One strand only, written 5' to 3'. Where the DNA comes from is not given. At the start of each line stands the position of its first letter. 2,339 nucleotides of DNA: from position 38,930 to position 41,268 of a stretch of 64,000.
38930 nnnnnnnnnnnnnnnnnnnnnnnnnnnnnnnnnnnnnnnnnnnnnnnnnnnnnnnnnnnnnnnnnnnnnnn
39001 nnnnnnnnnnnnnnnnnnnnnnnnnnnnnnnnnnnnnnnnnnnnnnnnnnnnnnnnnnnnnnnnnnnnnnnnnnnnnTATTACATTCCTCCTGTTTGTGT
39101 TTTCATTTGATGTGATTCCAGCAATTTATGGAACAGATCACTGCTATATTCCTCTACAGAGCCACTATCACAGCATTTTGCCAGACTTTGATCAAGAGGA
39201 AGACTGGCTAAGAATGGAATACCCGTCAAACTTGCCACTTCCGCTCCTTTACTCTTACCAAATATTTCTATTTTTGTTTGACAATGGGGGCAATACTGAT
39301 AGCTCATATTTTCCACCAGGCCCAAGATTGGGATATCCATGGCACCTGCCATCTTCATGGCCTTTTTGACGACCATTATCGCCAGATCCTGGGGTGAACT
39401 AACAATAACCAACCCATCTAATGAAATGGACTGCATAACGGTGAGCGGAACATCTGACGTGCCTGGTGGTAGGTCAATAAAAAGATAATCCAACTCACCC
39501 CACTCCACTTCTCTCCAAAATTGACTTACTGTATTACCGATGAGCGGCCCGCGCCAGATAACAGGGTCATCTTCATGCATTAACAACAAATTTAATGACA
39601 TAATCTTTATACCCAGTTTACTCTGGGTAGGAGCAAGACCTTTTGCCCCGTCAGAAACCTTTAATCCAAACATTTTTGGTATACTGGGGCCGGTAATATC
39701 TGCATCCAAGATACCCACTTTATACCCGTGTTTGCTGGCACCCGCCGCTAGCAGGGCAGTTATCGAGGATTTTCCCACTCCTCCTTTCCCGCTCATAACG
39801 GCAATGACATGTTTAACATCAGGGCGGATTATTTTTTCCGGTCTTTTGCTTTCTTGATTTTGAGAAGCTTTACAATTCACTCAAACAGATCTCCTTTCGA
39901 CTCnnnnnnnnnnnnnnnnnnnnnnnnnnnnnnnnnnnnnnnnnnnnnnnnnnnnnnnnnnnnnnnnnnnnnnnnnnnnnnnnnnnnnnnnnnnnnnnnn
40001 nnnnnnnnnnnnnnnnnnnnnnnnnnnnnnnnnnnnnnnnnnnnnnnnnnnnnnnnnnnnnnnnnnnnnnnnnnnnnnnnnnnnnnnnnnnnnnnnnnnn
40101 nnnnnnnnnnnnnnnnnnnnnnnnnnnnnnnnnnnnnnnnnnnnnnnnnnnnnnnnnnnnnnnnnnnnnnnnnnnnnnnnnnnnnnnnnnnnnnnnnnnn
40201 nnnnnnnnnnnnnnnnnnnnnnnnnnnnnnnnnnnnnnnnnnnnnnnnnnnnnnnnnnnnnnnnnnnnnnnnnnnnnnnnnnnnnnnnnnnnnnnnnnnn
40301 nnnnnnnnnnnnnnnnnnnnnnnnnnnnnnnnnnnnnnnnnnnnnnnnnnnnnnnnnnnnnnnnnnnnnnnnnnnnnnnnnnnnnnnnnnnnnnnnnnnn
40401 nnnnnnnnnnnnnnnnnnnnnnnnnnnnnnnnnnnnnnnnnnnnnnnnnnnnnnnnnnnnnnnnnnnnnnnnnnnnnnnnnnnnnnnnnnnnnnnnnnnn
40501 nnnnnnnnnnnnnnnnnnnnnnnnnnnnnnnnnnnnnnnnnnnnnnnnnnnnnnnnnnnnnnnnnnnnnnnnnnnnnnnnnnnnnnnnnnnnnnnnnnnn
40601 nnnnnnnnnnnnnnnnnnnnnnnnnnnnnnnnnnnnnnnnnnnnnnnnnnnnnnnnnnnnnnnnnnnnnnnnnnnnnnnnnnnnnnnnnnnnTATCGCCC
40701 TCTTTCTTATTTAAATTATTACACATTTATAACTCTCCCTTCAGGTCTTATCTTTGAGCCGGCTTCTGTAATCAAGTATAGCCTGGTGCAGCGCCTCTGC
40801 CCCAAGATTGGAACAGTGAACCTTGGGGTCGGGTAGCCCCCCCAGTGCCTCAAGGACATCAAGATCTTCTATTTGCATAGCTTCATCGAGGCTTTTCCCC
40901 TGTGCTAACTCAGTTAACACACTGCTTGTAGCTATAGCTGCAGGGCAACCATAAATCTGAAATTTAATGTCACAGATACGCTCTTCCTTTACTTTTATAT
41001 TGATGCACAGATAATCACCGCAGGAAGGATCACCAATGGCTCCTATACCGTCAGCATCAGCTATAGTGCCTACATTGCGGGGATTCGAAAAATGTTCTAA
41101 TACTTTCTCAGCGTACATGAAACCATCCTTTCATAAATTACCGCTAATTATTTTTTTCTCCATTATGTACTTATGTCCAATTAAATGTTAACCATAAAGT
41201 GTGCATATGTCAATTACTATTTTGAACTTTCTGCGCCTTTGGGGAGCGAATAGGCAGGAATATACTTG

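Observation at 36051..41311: Conserved, uncharacterised metallocluster-type operon: IscU-CodY-Mrp/ApbC-(NifX/NifB-like x2)-DUF5320-MinD(FeS) x2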

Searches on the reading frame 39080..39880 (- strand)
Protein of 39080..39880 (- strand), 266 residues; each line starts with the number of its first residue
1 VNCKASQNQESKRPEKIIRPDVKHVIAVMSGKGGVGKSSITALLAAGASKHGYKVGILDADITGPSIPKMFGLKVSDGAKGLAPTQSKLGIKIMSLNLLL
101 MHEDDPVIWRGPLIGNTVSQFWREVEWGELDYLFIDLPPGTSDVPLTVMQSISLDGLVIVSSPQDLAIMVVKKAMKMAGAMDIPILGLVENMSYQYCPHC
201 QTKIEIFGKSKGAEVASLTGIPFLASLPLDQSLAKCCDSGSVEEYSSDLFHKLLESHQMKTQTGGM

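Call 3: search_protein_families(library=pfam, proteins=[window:39080-39880:-], max_evalue=0.01)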
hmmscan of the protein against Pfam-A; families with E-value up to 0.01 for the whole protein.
window:39080-39880:- (266 aa): 7 families
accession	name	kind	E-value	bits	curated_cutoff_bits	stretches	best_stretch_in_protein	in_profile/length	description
PF10609.15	ParA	-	3.4e-91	305.5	27.1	1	22-242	2-226/246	NUBPL iron-transfer P-loop NTPase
PF01656.29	CbiA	-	3e-10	40.6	25.4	1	26-170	1-54/125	CobQ/CobB/MinD/ParA nucleotide binding domain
PF13614.12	AAA_31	-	2.3e-07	31.4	27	1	24-62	2-40/177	AAA domain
PF02374.21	ArsA_ATPase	-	1.1e-05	25.2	24.3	1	27-73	4-49/305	Anion-transporting ATPase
PF13500.12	AAA_26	-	0.00018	21.8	27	0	28-57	5-34/198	AAA domain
PF09140.17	MipZ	-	0.0013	18.5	20.7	1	24-72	1-49/262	ATPase MipZ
PF16575.11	CLP1_P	-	0.0053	17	26.6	1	31-66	1-36/188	mRNA cleavage and polyadenylation factor CLP1 P-loop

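Call 39: search_protein_families(library=ncbifam, proteins=[window:39080-39880:-], max_evalue=0.001)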
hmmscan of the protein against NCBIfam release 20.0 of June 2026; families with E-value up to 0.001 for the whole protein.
window:39080-39880:- (266 aa): 14 families
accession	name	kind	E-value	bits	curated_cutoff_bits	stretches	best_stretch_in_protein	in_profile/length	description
NF041136.1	MrpORP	equivalog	6.8e-95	318.4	450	1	21-248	3-233/365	iron-sulfur cluster carrier protein MrpORP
NF008669.0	PRK11670.1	equivalog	1.1e-58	198.9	348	1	21-241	105-327/369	iron-sulfur cluster carrier protein ApbC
TIGR01969.1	minD_arch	subfamily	7.3e-13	48.3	201.75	1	25-66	2-43/251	cell division ATPase MinD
NF047398.1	AAA_KGGVGR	domain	8.7e-10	39.2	90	1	24-76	3-55/190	KGGVGR-motif variant AAA ATPase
TIGR03815.1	CpaE_hom_Actino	equivalog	2.7e-09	36.6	154.45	1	24-80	112-168/340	septum site-determining protein Ssd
TIGR01968.1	minD_bact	equivalog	3.7e-09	36.3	212.9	1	24-63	2-41/261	septum site-determining protein MinD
NF041546.1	ParA_partition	equivalog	4.4e-08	32.9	180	1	25-62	1-38/203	ParA family partition ATPase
TIGR01007.1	eps_fam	subfamily_domain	7.6e-07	28.9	108.05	1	24-191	18-188/204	polysaccharide biosynthesis tyrosine autokinase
TIGR03371.1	cellulose_yhjQ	equivalog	5.9e-06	25.9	157.85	1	24-64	2-42/246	cellulose biosynthesis protein BcsQ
NF008079.0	PRK10818.1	equivalog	5.6e-05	22.6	508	1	24-63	3-42/270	septum site-determining protein MinD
TIGR03453.1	partition_RepA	equivalog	9.7e-05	21.4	348.45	0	22-73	103-153/387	plasmid partitioning protein RepA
TIGR03029.1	EpsG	equivalog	0.00029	20.1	313.8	1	23-82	103-162/274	chain length determinant protein tyrosine kinase EpsG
NF041417.1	ArsA_halo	exception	0.00039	19.2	800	0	17-76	326-384/617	arsenical pump-driving ATPase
TIGR03018.1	pepcterm_TyrKin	hypoth_equivalog_domain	0.00058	19.2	230.65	0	21-79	33-92/207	XrtA-associated tyrosine autokinase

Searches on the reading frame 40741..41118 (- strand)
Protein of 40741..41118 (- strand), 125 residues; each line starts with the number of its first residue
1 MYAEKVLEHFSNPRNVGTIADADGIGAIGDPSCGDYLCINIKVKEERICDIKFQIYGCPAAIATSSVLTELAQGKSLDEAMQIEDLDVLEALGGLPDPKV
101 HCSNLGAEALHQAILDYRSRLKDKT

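Call 3: search_protein_families(library=pfam, proteins=[window:40741-41118:-], max_evalue=0.01)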
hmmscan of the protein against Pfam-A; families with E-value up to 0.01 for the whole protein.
window:40741-41118:- (125 aa): 1 family
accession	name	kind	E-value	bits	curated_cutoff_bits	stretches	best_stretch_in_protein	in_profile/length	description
PF01592.21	NifU_N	-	4.9e-42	143.5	22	1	1-122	1-125/127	NifU-like N terminal domain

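Call 39: search_protein_families(library=ncbifam, proteins=[window:40741-41118:-], max_evalue=0.001)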
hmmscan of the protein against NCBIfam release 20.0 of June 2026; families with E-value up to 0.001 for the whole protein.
window:40741-41118:- (125 aa): 4 families
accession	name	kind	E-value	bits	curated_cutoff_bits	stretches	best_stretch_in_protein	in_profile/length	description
TIGR03419.1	NifU_clost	equivalog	2.1e-49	166.9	187.9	1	2-120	1-119/121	Fe-S cluster assembly scaffold protein NifU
TIGR02000.1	NifU_proper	equivalog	1.1e-38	133.3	273.3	1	2-119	4-123/290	Fe-S cluster assembly protein NifU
TIGR01999.1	iscU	equivalog_domain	9.9e-35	119.3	192.4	1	2-120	1-122/124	Fe-S cluster assembly scaffold IscU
TIGR01994.1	SUF_scaf_2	equivalog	7.4e-18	64.9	92.5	1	1-85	4-88/137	Fe-S cluster assembly sulfur transfer protein SufU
